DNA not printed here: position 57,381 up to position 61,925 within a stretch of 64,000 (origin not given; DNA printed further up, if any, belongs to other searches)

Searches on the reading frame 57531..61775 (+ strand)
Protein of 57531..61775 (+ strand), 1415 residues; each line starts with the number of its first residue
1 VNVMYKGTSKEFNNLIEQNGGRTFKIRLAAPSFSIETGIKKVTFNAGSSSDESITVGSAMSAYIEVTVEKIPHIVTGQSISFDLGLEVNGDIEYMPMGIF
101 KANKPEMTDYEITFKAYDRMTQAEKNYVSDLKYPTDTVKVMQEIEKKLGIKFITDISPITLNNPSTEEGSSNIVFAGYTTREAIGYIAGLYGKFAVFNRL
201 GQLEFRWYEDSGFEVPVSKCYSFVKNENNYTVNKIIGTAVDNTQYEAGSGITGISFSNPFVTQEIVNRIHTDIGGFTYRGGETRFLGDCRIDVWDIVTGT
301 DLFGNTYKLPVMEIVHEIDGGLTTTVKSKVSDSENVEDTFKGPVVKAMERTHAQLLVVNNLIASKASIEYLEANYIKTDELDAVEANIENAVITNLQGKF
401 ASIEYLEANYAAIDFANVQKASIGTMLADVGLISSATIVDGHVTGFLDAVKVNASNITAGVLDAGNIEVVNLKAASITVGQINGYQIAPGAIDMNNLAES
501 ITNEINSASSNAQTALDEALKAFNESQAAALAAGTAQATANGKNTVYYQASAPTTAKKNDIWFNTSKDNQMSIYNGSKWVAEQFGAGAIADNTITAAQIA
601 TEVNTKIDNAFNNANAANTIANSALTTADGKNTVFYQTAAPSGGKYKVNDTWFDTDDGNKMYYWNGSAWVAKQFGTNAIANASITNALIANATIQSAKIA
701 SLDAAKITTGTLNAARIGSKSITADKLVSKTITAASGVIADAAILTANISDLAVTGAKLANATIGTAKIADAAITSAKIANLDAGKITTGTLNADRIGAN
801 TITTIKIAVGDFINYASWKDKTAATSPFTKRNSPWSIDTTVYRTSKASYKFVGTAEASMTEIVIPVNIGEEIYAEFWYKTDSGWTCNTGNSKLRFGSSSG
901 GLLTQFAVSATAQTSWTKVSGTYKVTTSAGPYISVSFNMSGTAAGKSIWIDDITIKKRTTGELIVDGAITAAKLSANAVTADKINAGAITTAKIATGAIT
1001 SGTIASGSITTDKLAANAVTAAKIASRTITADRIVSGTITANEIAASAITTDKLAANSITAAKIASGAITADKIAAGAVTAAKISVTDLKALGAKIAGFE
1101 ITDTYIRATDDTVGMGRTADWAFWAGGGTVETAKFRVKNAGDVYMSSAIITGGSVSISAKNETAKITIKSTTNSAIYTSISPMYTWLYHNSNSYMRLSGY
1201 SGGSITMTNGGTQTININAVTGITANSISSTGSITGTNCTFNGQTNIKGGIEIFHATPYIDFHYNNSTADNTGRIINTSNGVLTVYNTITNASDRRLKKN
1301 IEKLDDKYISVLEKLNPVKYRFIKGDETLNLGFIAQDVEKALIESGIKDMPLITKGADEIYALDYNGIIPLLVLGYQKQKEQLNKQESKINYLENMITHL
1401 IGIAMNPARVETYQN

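Call 11: search_protein_families(library=phrogs, proteins=[window:57531-61775:+], max_evalue=0.00001)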
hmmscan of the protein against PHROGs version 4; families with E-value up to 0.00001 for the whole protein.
window:57531-61775:+ (1415 aa): 22 families
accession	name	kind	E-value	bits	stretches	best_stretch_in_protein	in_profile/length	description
phrog_1330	-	tail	5.4e-42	144.8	5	688-743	1004-1059/1361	tail protein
phrog_6616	-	tail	5.8e-39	134.7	1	41-331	44-344/991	tail protein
phrog_16267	-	unknown function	2.5e-33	115.3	1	9-536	5-529/2299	-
phrog_26466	-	unknown function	1.1e-30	106.5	2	786-1043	1633-1893/2337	-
phrog_892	-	tail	1.1e-26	94.6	3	896-1044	278-425/782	tail fiber protein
phrog_38009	-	tail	8.9e-25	86.9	3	784-965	1226-1406/2075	tail protein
phrog_32822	-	head and packaging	2.9e-23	82.6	1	954-1097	894-1037/1548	virion structural protein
phrog_33754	-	unknown function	1.2e-20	74.7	2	501-599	69-162/555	-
phrog_22212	-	unknown function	9.2e-20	70.6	1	39-359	35-370/1655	-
phrog_13518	-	unknown function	7e-19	68.4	1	959-1105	285-425/1230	-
phrog_28766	-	tail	4e-18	66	2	970-1067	122-219/472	tail fiber protein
phrog_32308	-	unknown function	1.6e-16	60.5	1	90-279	106-295/709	-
phrog_5668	-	tail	2.6e-14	53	1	957-1395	1100-1563/1567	tail fiber protein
phrog_14572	-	tail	9.6e-14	52.2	1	1280-1401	353-481/484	tail fiber protein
phrog_19445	-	head and packaging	1.9e-13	50.3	1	719-820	721-821/1114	tail tip protein Tal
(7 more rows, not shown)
